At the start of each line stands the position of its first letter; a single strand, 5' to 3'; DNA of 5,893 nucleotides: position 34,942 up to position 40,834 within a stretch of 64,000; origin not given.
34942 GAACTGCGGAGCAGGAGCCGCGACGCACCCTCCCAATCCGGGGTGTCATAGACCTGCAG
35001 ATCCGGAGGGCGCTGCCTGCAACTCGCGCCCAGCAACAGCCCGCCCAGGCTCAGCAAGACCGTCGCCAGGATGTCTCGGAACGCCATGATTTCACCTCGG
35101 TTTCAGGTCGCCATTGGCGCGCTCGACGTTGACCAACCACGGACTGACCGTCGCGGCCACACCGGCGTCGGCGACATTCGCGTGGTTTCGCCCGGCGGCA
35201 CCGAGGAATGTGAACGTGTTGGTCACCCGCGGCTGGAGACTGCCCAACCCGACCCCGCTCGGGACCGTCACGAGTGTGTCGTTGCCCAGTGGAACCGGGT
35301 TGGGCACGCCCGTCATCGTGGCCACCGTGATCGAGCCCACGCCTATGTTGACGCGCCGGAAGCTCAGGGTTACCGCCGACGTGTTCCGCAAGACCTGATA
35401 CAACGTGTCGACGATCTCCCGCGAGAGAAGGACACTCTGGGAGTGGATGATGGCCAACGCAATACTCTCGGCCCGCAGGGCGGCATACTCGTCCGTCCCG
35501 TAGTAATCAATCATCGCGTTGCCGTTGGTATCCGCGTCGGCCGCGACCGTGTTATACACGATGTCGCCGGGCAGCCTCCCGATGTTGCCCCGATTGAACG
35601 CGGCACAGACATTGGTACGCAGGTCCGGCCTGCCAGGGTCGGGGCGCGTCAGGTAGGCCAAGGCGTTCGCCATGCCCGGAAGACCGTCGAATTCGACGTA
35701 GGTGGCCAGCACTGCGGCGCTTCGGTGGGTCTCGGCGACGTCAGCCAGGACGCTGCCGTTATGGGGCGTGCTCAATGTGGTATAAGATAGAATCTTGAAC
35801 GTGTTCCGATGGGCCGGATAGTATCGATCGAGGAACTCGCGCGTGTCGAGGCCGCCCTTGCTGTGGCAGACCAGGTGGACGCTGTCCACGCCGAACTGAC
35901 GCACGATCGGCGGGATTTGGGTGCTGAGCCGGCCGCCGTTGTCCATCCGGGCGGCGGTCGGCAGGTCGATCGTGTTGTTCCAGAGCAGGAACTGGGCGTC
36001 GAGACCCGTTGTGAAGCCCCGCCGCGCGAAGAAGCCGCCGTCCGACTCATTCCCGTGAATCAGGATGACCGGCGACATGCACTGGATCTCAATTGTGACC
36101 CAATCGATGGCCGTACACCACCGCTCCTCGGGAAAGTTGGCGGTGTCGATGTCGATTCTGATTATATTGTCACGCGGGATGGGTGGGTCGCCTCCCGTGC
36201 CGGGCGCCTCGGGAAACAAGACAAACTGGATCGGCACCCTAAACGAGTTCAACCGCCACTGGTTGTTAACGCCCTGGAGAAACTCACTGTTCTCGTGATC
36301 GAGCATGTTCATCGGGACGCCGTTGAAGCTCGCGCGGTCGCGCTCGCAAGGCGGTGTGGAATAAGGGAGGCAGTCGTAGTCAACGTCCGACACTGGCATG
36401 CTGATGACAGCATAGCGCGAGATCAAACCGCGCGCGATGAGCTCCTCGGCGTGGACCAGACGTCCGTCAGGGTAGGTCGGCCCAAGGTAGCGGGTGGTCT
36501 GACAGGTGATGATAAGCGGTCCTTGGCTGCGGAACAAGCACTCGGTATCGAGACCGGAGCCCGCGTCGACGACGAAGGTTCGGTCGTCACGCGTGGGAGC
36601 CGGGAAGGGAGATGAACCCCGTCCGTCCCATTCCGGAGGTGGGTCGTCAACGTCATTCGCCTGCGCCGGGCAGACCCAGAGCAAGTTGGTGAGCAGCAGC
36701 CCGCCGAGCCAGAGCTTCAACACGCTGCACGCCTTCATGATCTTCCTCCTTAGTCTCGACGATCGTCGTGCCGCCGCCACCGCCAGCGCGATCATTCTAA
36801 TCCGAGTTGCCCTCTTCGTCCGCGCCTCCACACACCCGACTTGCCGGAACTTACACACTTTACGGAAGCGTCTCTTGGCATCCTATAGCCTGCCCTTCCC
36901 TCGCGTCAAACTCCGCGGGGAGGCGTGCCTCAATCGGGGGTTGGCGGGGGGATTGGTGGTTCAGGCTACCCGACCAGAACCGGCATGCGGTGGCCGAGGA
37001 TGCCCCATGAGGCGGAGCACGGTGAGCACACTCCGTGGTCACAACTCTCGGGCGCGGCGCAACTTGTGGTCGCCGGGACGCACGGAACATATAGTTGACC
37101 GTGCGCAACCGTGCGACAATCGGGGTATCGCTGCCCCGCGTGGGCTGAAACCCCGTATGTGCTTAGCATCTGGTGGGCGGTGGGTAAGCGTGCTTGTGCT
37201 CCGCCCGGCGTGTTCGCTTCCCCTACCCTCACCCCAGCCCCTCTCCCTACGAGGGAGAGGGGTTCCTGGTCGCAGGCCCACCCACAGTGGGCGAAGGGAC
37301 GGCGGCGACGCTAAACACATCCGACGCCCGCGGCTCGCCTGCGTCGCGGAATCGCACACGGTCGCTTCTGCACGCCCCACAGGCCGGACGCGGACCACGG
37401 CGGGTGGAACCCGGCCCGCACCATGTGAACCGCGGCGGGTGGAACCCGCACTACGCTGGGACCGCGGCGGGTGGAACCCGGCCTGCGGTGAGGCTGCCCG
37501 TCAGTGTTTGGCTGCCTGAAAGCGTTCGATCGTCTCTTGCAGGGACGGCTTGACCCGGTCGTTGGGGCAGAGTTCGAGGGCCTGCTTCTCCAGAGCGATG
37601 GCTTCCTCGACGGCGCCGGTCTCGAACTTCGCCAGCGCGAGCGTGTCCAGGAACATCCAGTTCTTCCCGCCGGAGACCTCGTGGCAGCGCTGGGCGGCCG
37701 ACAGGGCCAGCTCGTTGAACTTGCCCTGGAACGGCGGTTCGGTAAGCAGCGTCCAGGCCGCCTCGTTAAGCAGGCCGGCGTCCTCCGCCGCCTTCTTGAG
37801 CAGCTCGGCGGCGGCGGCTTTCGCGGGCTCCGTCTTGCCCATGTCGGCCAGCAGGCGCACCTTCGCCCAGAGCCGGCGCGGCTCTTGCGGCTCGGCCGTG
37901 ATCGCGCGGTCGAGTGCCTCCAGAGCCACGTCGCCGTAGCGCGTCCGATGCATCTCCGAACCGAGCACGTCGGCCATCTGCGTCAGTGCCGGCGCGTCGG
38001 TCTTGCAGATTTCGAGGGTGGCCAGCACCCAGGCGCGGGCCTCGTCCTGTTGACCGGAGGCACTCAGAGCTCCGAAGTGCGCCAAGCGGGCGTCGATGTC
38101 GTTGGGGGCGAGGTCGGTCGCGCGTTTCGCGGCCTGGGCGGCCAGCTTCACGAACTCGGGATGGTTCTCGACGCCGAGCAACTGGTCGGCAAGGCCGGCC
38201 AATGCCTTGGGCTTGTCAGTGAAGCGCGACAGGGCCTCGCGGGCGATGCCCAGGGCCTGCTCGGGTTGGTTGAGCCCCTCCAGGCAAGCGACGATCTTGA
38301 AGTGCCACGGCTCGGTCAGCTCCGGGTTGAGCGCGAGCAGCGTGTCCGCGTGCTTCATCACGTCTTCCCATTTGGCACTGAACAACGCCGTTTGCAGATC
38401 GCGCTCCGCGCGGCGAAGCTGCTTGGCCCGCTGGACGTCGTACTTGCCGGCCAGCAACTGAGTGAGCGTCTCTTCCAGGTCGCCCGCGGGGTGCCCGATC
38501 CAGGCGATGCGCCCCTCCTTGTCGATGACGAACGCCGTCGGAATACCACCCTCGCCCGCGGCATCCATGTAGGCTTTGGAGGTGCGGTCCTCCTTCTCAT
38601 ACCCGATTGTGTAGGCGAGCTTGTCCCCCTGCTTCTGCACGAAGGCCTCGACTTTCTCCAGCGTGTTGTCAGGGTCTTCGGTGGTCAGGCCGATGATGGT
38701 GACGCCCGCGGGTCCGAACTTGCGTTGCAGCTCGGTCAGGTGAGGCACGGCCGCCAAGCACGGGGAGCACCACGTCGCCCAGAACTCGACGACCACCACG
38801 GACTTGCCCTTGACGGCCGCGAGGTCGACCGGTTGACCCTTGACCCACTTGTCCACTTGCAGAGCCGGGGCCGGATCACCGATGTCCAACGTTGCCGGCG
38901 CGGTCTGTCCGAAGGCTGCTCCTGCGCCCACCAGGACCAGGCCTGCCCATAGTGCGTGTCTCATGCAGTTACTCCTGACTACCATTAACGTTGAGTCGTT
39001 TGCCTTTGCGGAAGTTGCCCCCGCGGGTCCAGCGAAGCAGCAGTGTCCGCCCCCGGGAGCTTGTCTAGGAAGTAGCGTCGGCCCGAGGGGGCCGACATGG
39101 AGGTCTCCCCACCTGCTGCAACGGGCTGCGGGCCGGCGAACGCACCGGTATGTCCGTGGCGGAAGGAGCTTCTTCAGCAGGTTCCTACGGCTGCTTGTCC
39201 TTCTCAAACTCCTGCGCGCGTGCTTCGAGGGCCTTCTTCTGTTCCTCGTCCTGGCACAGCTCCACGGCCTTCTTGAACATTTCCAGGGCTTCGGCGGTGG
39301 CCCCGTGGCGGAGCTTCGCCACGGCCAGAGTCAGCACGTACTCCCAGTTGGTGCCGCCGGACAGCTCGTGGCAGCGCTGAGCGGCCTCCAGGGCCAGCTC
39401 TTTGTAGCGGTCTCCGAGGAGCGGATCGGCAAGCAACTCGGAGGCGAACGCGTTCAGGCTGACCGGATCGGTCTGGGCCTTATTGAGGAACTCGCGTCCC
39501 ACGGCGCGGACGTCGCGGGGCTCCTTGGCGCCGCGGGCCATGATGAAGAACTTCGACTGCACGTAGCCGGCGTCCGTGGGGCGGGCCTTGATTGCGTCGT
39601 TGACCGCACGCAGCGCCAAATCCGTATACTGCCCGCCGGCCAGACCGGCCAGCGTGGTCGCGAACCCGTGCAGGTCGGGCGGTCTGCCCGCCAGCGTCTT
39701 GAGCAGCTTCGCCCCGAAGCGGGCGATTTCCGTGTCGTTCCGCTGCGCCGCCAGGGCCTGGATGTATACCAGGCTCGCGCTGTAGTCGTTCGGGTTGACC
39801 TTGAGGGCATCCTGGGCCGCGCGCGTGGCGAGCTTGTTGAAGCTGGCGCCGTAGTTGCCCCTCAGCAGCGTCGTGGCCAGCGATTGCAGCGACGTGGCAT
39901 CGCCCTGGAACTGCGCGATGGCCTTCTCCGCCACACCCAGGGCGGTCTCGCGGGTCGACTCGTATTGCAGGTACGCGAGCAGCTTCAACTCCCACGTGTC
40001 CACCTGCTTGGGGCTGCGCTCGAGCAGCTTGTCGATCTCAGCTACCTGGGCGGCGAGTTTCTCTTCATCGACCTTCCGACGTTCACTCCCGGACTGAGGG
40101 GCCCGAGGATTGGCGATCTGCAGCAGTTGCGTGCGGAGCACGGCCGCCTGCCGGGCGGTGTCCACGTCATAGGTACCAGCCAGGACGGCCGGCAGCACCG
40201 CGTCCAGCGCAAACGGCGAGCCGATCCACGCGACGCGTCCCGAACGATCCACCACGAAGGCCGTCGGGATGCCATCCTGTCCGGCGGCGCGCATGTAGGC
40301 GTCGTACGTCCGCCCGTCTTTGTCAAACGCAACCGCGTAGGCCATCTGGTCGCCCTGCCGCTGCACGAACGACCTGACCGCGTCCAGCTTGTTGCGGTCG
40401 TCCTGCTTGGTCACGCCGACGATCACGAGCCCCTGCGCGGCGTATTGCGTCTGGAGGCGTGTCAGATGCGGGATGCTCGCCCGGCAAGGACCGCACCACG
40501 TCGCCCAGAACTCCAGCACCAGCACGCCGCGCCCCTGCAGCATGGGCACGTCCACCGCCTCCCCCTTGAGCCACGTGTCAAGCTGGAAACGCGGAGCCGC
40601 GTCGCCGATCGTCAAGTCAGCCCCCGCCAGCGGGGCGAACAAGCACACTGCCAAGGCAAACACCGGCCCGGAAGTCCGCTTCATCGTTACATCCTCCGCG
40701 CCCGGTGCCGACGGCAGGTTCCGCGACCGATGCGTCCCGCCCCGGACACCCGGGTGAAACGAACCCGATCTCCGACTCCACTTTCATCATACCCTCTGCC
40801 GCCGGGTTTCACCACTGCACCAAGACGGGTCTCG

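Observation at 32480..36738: Secreted lipase followed by a triplicated, diverged lipoprotein gene with chimeric junction scars: effector-immunity-like layout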

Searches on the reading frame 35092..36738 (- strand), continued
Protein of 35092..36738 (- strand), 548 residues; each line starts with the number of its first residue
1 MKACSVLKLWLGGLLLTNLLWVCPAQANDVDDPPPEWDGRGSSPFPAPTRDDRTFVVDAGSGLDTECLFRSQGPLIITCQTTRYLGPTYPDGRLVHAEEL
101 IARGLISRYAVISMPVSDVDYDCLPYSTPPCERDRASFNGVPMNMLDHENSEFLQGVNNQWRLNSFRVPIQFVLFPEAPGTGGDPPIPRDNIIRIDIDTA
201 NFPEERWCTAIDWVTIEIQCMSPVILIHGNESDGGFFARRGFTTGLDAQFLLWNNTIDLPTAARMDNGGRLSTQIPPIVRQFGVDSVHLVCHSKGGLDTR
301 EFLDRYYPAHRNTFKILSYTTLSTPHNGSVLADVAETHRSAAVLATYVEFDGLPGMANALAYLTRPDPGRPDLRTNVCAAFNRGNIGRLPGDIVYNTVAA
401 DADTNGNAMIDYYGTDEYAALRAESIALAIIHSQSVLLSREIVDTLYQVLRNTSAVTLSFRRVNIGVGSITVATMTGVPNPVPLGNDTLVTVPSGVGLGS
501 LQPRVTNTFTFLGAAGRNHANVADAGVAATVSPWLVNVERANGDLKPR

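Call 92: search_protein_families(library=pfam, proteins=[L034:1382-2488:-, L034:2694-3131:-, L034:3691-4137:-, L034:4615-5337:+, L034:5415-6512:+, L034:10993-11496:+, L034:11515-12309:+, L034:12476-13678:+, L034:13693-14322:+, L034:36-770:-], max_evalue=0.0001)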
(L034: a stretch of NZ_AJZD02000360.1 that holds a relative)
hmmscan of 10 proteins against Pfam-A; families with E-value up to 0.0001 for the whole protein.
L034:1382-2488:- (368 aa): 3 families
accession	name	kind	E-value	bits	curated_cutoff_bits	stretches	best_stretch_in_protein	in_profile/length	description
PF00497.25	SBP_bac_3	-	6.4e-21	74.9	26.4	1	37-366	1-131/132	Bacterial extracellular solute-binding proteins, family 3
PF00060.32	Lig_chan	-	5.3e-10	39.7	30.8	1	143-254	3-113/146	Ligand-gated ion channel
PF10613.14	Lig_chan-Glu_bd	-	5e-07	30.3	30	1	45-129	11-114/115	Ligated ion channel L-glutamate- and glycine-binding site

L034:2694-3131:- (145 aa): 0 families

L034:3691-4137:- (148 aa): 1 family
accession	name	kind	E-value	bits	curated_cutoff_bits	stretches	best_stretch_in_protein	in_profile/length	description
PF02579.22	Nitro_FeMo-Co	-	6.8e-11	42.8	26.3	1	11-88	4-84/94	Dinitrogenase iron-molybdenum cofactor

L034:4615-5337:+ (240 aa): 1 family
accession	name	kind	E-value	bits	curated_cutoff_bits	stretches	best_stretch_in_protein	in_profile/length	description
PF06226.18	DUF1007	-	1.8e-52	178.8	27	1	35-234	3-211/211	Protein of unknown function (DUF1007)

L034:5415-6512:+ (365 aa): 1 family
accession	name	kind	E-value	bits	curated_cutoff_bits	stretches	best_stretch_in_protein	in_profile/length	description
PF03824.22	NicO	-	8.1e-28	98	27.7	1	68-353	4-283/287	High-affinity nickel-transport protein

L034:10993-11496:+ (167 aa): 1 family
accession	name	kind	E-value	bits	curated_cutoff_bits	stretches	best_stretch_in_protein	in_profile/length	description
PF14317.12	YcxB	-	2.2e-07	31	23.3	1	101-156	3-59/61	YcxB-like protein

L034:11515-12309:+ (264 aa): 2 families
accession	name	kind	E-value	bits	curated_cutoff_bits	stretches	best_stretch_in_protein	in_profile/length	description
PF00149.33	Metallophos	-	2.5e-14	54.6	21.5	1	26-211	2-190/191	Calcineurin-like phosphoesterase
PF12850.12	Metallophos_2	-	4.9e-07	30.3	27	1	29-218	5-124/154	Calcineurin-like phosphoesterase superfamily domain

L034:12476-13678:+ (400 aa): 3 families
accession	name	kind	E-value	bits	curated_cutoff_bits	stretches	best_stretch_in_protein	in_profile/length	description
PF06779.20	MFS_4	-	3.2e-58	198.3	26.3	1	19-381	2-361/364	Uncharacterised MFS-type transporter YbfB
PF07690.21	MFS_1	-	1.9e-28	99.9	33.4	2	19-224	5-217/347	Major Facilitator Superfamily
PF12832.13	MFS_1_like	-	3.9e-09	36.5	25.2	1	221-393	12-188/373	MFS_1 like family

L034:13693-14322:+ (209 aa): 2 families
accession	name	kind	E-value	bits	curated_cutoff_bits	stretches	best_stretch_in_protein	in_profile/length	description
PF13409.12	GST_N_2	-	5.5e-14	53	25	1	8-70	1-67/70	Glutathione S-transferase, N-terminal domain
PF13417.12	GST_N_3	-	5.4e-12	46.3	22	1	3-76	1-73/75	Glutathione S-transferase, N-terminal domain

L034:36-770:- (244 aa): 1 family
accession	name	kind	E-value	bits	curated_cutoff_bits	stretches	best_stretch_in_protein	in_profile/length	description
PF04973.17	NMN_transporter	-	6.1e-54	183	27.3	1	25-228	1-175/175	Nicotinamide mononucleotide transporter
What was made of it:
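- The Vibrio locus L034 likewise sits among housekeeping-type genes, none from a secretion system (call 92).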

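Call 97: find_related_loci(query=A2, collection=metagenome_contigs, flank=6000)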
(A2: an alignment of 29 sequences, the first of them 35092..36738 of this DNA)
Query A2 (548 aa) in metagenome_contigs; peptide patterns used: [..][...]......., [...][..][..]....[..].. (x = any residue, [..] = any of these).
600 stretches matched a pattern (row limit reached: there are more); 541 encode a relative of the query (tblastn E <= 1e-3); the best 80 are kept; 80 distinct loci.
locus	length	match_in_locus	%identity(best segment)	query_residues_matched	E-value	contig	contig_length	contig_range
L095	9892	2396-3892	50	39-545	2e-143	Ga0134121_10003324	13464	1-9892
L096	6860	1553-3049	50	42-548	7e-142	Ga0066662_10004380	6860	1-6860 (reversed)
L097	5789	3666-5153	50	42-546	4e-142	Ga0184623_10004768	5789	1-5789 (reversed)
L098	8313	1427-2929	46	39-546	5e-132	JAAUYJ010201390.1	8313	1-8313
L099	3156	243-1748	47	42-548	1e-133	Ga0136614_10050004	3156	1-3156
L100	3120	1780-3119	49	41-497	2e-103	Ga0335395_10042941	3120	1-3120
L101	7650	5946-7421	41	47-546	8e-90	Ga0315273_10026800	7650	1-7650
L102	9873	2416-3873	36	41-535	9e-80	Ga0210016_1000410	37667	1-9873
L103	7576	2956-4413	36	41-535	8e-80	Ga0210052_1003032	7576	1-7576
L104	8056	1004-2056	40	40-411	1e-70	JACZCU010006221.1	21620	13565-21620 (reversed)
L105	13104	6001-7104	39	41-417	1e-69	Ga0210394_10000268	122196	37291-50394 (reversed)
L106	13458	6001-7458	36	41-535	9e-80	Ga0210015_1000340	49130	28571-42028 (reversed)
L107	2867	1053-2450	33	42-545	1e-65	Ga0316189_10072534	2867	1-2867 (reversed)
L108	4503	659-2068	33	42-531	8e-65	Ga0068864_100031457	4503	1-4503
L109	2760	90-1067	39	52-386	2e-63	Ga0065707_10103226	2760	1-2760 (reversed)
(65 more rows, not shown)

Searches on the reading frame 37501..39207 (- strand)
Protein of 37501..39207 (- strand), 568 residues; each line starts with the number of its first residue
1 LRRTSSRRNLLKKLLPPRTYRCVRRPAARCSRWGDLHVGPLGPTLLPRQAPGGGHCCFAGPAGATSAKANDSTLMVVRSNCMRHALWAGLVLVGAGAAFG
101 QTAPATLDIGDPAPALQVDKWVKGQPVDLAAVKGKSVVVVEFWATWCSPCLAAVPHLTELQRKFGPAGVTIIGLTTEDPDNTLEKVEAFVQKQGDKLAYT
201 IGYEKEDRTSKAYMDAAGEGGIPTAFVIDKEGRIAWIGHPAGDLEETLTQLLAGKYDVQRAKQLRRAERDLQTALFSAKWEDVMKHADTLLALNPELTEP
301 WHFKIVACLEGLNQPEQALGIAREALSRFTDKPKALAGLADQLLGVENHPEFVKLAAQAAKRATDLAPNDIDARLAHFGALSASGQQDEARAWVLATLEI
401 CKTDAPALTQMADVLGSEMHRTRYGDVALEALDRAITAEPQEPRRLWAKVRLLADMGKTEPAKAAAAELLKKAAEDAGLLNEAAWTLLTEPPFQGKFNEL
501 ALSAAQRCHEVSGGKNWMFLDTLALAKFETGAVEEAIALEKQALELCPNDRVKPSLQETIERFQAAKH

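Call 70: search_protein_families(library=pfam, proteins=[window:37501-39207:-], max_evalue=0.00001)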
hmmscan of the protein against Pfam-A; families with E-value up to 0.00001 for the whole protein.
window:37501-39207:- (568 aa): 6 families
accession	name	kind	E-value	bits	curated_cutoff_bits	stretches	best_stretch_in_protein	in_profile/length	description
PF00578.27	AhpC-TSA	-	2.1e-20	73.3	26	1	109-236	1-123/124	AhpC/TSA family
PF08534.16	Redoxin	-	6e-19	68.7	26.6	1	110-241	3-135/148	Redoxin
PF13905.12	Thioredoxin_8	-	1.4e-09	38.6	27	1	136-234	2-94/94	Thioredoxin-like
PF13428.12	TPR_14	-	1.2e-07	32.2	23.5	0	306-341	8-43/44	Tetratricopeptide repeat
PF00085.26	Thioredoxin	-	1.2e-06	28.9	23.5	1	134-173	17-55/103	Thioredoxin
PF14559.12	TPR_19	-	5.8e-06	27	25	0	356-398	10-52/68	Tetratricopeptide repeat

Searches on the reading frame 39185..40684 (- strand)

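Call 71: search_protein_families(library=pfam, proteins=[window:39185-40684:-], max_evalue=0.00001)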
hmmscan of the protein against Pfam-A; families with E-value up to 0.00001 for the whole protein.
window:39185-40684:- (499 aa): 4 families
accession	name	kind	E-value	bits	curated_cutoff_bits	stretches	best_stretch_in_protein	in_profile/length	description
PF00578.27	AhpC-TSA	-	4.9e-18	65.7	26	1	26-153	1-123/124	AhpC/TSA family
PF08534.16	Redoxin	-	2.4e-17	63.5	26.6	1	27-155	3-132/148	Redoxin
PF13905.12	Thioredoxin_8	-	2.9e-10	40.8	27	1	54-151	3-94/94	Thioredoxin-like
PF00085.26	Thioredoxin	-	6.5e-08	33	23.5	1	52-101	18-68/103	Thioredoxin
